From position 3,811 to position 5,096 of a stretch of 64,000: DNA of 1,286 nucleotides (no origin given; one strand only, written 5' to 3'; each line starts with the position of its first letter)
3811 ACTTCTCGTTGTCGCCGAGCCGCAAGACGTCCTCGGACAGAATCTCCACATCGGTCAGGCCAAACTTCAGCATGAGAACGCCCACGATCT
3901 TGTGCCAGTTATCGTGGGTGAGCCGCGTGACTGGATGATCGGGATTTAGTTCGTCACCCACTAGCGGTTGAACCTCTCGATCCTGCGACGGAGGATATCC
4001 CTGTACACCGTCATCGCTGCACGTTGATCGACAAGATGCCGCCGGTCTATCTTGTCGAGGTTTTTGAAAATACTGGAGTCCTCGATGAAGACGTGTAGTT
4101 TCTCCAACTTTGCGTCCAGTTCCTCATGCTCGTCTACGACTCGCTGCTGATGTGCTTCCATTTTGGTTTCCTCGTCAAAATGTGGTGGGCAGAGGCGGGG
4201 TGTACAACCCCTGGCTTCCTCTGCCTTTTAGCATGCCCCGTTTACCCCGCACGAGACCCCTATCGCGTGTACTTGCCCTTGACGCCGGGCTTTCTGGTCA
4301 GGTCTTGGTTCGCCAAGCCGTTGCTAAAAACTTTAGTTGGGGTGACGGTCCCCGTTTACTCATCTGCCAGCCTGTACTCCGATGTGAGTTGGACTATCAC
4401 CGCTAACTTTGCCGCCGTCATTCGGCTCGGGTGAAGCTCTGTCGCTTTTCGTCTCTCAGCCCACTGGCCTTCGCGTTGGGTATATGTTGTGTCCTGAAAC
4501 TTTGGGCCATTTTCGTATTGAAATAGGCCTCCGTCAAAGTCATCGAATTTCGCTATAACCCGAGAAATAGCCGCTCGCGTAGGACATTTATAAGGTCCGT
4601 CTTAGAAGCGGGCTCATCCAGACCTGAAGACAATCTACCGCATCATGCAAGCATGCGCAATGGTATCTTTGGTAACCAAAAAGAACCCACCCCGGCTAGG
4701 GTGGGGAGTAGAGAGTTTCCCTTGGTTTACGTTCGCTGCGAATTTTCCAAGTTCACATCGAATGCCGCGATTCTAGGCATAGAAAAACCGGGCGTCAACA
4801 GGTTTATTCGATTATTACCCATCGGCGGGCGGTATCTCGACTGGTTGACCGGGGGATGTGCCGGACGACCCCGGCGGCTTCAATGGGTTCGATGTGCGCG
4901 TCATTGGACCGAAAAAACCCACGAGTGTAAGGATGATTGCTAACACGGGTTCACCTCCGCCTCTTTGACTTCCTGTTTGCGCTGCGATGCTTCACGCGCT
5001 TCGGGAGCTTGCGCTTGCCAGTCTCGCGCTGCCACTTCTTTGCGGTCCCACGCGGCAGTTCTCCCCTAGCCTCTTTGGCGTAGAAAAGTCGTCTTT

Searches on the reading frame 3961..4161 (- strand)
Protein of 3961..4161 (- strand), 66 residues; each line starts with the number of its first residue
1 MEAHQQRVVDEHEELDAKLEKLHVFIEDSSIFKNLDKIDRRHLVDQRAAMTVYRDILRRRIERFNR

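Call 10: search_protein_families(library=phrogs, proteins=[window:3961-4161:-], max_evalue=0.01)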
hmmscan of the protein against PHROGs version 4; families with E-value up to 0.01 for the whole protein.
window:3961-4161:- (66 aa): 5 families
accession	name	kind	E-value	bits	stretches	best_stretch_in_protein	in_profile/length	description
phrog_774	-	unknown function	8.6e-19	69.1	1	1-65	63-126/134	-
phrog_32732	-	unknown function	7.9e-10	39.6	1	3-62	97-157/159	-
phrog_3934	-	unknown function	1.5e-07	32.1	1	5-64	112-170/336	-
phrog_28810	-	unknown function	0.0011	19.7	1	18-63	105-148/188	-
phrog_31816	-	unknown function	0.0024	19.1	1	7-63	53-108/113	-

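Call 11: search_protein_families(library=pfam, proteins=[window:3961-4161:-], max_evalue=0.01)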
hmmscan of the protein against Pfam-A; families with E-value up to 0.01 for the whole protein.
window:3961-4161:- (66 aa): 1 family
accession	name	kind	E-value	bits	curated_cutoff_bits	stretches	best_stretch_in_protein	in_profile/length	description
PF21825.2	crAss001_48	-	2e-19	69.7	24.8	1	2-63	1-61/61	crAss001_48 related protein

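Call 14: find_related_loci(query=window:3961-4161:-, collection=viral_contigs, flank=3000)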
Query window:3961-4161:- (66 aa) in viral_contigs; peptide patterns used: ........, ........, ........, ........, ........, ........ (x = any residue, [..] = any of these).
25 stretches matched a pattern, but none encodes a relative of the query by tblastn (E <= 1e-3).

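Call 17: find_homologous_proteins(query=window:3961-4161:-, max_evalue=0.00001)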
Query window:3961-4161:- (66 aa): 9 proteins with E <= 0.00001 among 9 candidates.
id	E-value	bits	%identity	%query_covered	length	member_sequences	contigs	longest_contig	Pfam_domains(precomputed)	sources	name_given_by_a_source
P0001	1.2e-33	131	100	100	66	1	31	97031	PF21825.3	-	-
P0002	1.3e-30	121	94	100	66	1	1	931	PF21825.3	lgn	-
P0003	2.8e-23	98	75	98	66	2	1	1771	PF21825.3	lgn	-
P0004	5.3e-22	94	73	97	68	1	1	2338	PF21825.3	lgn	-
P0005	4.3e-20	88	73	97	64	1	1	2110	PF21825.3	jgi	jgi:hypothetical protein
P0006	1.2e-19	87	70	97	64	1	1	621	PF21825.3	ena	-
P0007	7.0e-19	85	67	95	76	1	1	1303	PF21825.3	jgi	jgi:hypothetical protein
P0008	2.3e-16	77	66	98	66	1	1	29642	PF21825.3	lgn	-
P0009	2.5e-15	74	60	98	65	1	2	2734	PF21825.3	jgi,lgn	jgi:hypothetical protein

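Call 18: find_encoding_contigs(protein=P0001, flank=3000, max_places=10)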
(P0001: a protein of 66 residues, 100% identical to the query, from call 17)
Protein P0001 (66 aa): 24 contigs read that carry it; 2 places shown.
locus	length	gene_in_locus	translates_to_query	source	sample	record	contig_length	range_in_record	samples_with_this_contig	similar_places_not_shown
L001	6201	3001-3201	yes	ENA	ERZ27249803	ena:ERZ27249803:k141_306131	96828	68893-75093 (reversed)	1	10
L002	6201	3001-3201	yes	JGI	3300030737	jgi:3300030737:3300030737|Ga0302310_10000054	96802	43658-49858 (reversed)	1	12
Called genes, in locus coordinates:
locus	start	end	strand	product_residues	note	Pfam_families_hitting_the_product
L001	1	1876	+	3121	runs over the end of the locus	PF18763:ddrB-ParB, PF00270:DEAD (faint)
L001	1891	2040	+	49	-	-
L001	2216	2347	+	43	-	-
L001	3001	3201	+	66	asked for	PF21825:Sequestin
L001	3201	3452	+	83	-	-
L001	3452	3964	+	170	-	PF01327:Pep_deformylase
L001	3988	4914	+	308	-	-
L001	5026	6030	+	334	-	PF13692:Glyco_trans_1_4 (faint), PF20706:GT4-conflict (weak)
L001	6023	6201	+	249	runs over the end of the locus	PF22882:GT-D-like (weak)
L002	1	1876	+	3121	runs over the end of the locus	PF18763:ddrB-ParB, PF00270:DEAD (faint)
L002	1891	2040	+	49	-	-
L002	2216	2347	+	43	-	-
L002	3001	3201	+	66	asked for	PF21825:Sequestin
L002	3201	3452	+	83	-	-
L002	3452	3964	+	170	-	PF01327:Pep_deformylase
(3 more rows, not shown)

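Call 19: find_encoding_contigs(protein=P0008, flank=3000, max_places=4)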
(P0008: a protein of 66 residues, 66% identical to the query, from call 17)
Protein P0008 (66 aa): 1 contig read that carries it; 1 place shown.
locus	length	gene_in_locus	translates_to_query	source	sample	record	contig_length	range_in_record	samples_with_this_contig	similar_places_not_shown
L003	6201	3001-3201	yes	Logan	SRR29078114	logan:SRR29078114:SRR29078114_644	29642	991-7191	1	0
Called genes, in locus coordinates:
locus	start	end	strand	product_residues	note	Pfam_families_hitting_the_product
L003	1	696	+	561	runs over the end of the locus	?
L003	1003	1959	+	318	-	PF09414:RNA_ligase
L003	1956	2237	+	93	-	-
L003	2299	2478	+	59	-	-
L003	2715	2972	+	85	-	PF24729:Acb2_Tad1_hairpin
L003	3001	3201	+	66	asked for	PF21825:Sequestin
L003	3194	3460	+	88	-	-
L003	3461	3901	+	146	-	-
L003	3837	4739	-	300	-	-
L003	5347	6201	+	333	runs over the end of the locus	-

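Call 20: find_encoding_contigs(protein=P0004, flank=3000, max_places=4)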
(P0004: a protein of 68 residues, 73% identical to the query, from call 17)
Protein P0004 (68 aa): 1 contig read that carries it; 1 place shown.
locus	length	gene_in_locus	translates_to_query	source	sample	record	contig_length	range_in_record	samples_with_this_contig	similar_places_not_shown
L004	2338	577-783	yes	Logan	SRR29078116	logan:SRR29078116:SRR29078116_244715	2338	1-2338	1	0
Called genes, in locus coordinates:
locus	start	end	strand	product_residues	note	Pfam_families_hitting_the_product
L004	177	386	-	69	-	-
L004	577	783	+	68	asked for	PF21825:Sequestin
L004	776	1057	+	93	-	-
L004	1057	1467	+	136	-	-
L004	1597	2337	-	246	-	?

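Call 21: find_encoding_contigs(protein=P0003, flank=3000, max_places=4)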
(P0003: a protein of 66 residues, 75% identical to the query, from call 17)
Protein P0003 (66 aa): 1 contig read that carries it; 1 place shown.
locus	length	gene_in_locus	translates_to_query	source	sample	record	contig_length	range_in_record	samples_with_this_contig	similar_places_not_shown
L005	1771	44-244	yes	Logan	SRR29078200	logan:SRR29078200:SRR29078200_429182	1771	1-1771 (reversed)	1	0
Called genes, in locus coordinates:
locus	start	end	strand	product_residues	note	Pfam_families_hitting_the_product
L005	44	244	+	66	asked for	PF21825:Sequestin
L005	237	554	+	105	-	-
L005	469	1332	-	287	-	-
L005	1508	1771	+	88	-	?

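Call 25: find_encoding_contigs(protein=P0009, flank=3000, max_places=4)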
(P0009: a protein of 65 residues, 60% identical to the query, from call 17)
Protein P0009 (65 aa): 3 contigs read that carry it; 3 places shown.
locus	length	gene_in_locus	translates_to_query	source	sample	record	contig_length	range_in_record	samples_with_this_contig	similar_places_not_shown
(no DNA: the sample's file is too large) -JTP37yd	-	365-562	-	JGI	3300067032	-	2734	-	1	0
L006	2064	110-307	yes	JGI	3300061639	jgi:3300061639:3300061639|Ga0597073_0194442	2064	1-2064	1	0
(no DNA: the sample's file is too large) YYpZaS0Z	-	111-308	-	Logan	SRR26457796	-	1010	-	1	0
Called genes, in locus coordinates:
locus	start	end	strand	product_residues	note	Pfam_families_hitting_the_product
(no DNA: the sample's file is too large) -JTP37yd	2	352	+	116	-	?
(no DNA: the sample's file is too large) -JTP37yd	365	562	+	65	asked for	PF21825:Sequestin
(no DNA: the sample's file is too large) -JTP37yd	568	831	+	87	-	-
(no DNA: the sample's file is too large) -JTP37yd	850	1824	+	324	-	-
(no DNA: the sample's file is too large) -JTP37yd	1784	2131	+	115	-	-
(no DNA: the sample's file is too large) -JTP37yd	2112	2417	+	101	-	-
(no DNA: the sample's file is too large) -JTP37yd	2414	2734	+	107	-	?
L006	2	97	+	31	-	?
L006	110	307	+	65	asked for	PF21825:Sequestin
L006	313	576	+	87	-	-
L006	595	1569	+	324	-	-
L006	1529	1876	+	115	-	-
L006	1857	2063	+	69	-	?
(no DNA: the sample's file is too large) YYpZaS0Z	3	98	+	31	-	?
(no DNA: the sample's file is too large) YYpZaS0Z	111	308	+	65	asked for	PF21825:Sequestin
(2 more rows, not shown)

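Call 26: find_encoding_contigs(protein=P0005, flank=3000, max_places=4)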
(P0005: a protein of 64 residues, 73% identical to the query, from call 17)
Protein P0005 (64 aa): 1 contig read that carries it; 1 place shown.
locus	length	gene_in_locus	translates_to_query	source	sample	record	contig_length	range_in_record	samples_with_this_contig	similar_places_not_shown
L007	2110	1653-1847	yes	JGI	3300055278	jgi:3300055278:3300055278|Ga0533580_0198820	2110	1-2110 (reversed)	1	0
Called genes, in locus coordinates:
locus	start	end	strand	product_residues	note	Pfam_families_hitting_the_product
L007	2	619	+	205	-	?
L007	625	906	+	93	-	-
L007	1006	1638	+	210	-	-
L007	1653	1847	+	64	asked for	PF21825:Sequestin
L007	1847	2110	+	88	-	?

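Call 27: find_encoding_contigs(protein=P0007, flank=3000, max_places=4)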
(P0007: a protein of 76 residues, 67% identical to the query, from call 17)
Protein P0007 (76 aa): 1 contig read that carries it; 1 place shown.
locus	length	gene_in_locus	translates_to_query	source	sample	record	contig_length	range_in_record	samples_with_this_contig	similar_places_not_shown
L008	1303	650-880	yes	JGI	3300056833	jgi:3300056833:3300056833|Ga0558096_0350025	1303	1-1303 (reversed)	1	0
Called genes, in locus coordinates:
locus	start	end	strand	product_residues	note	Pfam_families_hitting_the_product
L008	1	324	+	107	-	?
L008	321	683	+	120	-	-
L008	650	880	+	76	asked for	PF21825:Sequestin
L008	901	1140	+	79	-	-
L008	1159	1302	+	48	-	?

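Call 28: find_encoding_contigs(protein=P0002, flank=3000, max_places=4)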
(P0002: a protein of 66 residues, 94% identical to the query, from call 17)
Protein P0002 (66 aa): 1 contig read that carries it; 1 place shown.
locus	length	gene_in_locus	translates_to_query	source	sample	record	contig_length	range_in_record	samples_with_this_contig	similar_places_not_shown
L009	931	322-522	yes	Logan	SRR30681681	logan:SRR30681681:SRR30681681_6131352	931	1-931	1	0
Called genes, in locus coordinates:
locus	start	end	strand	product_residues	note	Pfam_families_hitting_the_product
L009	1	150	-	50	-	?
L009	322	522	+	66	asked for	PF21825:Sequestin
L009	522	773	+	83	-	-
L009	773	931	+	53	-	?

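Call 35: find_related_loci(query=A2, collection=metagenome_contigs, flank=2500)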
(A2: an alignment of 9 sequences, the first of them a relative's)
Query A2 (66 aa) in metagenome_contigs; peptide patterns used: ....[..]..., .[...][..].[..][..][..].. (x = any residue, [..] = any of these).
239 stretches matched a pattern; 2 encode a relative of the query (tblastn E <= 1e-3); 2 distinct loci.
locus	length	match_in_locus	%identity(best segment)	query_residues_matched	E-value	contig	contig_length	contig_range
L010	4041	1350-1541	66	1-64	8e-26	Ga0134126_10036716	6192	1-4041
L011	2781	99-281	59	1-61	2e-20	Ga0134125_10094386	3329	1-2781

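Call 36: find_related_loci(query=A2, collection=viral_contigs, flank=2500)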
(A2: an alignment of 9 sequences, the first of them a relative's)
Query A2 (66 aa) in viral_contigs; peptide patterns used: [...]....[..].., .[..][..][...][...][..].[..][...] (x = any residue, [..] = any of these).
68 stretches matched a pattern; 14 encode a relative of the query (tblastn E <= 1e-3); 14 distinct loci.
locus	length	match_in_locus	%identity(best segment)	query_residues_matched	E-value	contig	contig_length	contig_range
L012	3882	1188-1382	50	1-66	6e-15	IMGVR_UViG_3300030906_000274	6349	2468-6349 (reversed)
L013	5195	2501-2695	50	1-66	6e-15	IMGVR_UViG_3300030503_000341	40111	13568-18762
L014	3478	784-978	47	1-66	1e-12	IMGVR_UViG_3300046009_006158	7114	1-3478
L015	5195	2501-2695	47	1-66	1e-12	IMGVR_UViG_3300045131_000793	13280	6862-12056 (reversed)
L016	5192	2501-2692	49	1-65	2e-11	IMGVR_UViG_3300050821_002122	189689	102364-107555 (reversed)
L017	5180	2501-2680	43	1-61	3e-11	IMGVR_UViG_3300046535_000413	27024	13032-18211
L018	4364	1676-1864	42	1-64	1e-10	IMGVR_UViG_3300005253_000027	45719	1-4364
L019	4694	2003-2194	49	1-65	2e-10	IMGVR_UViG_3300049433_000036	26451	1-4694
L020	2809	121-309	42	1-64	2e-9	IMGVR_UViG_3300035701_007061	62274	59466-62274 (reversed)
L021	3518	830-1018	38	1-64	1e-8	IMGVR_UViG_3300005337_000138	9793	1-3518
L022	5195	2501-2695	34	1-65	2e-8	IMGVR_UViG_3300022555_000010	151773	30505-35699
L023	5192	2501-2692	38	1-65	2e-8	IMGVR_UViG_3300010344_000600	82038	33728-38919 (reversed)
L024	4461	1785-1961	35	1-64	6e-5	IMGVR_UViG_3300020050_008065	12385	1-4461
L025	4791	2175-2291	40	18-57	7e-5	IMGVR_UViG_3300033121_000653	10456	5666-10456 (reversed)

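Call 43: search_protein_families(library=pfam, proteins=[L004:393-557:+, L003:2531-2695:+], max_evalue=1)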
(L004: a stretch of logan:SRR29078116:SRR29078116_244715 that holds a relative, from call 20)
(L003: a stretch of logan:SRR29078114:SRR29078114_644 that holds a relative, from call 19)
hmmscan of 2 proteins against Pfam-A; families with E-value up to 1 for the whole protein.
L004:393-557:+ (55 aa): 0 families

L003:2531-2695:+ (55 aa): 0 families

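Call 44: search_protein_families(library=phrogs, proteins=[L004:393-557:+, L003:2531-2695:+], max_evalue=1)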
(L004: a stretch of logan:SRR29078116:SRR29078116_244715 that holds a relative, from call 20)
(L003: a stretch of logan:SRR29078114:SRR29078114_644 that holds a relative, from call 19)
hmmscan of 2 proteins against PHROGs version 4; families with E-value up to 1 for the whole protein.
L004:393-557:+ (55 aa): 2 families
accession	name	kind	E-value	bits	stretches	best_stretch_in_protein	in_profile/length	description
phrog_4296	-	unknown function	0.13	13.4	1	21-52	55-87/122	-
phrog_37142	-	unknown function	0.4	11.8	1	8-53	80-125/126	-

L003:2531-2695:+ (55 aa): 1 family
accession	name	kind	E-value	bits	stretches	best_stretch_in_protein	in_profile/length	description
phrog_4296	-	unknown function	0.21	12.8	1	28-52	63-87/122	-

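Call 73: find_encoding_contigs(protein=P0006, flank=3000, max_places=4)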
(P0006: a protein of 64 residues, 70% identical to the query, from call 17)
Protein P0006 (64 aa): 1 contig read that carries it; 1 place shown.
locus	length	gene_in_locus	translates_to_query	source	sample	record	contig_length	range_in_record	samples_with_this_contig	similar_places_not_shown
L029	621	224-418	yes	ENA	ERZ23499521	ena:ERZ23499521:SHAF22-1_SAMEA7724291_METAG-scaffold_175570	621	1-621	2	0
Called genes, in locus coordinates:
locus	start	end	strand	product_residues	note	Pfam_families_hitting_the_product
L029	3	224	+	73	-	?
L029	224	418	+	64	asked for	PF21825:Sequestin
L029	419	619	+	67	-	?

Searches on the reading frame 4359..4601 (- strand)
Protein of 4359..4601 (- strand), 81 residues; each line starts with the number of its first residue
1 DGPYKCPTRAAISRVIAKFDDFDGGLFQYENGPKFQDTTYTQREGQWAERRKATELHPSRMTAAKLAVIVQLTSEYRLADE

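Call 43: search_protein_families(library=pfam, proteins=[window:4359-4601:-], max_evalue=1)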
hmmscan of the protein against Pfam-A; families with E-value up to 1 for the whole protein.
window:4359-4601:- (81 aa): 0 families

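Call 44: search_protein_families(library=phrogs, proteins=[window:4359-4601:-], max_evalue=1)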
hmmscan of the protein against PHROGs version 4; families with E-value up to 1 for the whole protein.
window:4359-4601:- (81 aa): 0 families

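Call 58: search_protein_representatives(protein=window:4359-4601:-)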
Query: 81 residues. Proteins with E-value up to 0.001 (for the whole library): 0; up to 1e-10: 0; up to 1e-30: 0. The best 0 are listed.

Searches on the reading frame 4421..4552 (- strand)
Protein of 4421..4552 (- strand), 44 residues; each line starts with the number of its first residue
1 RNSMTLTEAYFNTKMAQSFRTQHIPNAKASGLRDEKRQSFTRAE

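Call 43: search_protein_families(library=pfam, proteins=[window:4421-4552:-], max_evalue=1)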
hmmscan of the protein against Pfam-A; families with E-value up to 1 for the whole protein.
window:4421-4552:- (44 aa): 0 families

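Call 44: search_protein_families(library=phrogs, proteins=[window:4421-4552:-], max_evalue=1)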
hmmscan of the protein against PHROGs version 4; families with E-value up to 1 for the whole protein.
window:4421-4552:- (44 aa): 1 family
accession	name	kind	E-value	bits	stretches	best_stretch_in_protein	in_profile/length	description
phrog_14072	-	unknown function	0.23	12.1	1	8-42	112-146/159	-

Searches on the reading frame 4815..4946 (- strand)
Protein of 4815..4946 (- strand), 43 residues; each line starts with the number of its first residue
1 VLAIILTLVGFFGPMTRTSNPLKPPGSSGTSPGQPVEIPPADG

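Call 72: find_homologous_proteins(query=window:4815-4946:-, max_evalue=0.001)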
Query window:4815-4946:- (43 aa): 1 proteins with E <= 0.001 among 1 candidates.
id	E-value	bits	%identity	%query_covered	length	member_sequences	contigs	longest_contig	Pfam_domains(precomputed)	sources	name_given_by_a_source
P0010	1.0e-19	86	98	100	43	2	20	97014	-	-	-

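Call 74: find_encoding_contigs(protein=P0010, flank=2500, max_places=10)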
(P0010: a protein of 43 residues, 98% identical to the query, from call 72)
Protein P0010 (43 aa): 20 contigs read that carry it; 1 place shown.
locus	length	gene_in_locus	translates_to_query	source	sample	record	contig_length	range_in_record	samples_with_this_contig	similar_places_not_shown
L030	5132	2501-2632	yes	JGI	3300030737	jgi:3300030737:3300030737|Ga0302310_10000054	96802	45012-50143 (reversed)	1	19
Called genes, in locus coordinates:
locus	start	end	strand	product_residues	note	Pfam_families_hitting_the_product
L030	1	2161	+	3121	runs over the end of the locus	PF18763:ddrB-ParB, PF00270:DEAD (faint)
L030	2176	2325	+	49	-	-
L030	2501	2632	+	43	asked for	-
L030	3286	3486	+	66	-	PF21825:Sequestin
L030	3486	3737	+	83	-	-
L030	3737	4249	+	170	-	PF01327:Pep_deformylase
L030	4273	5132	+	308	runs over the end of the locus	-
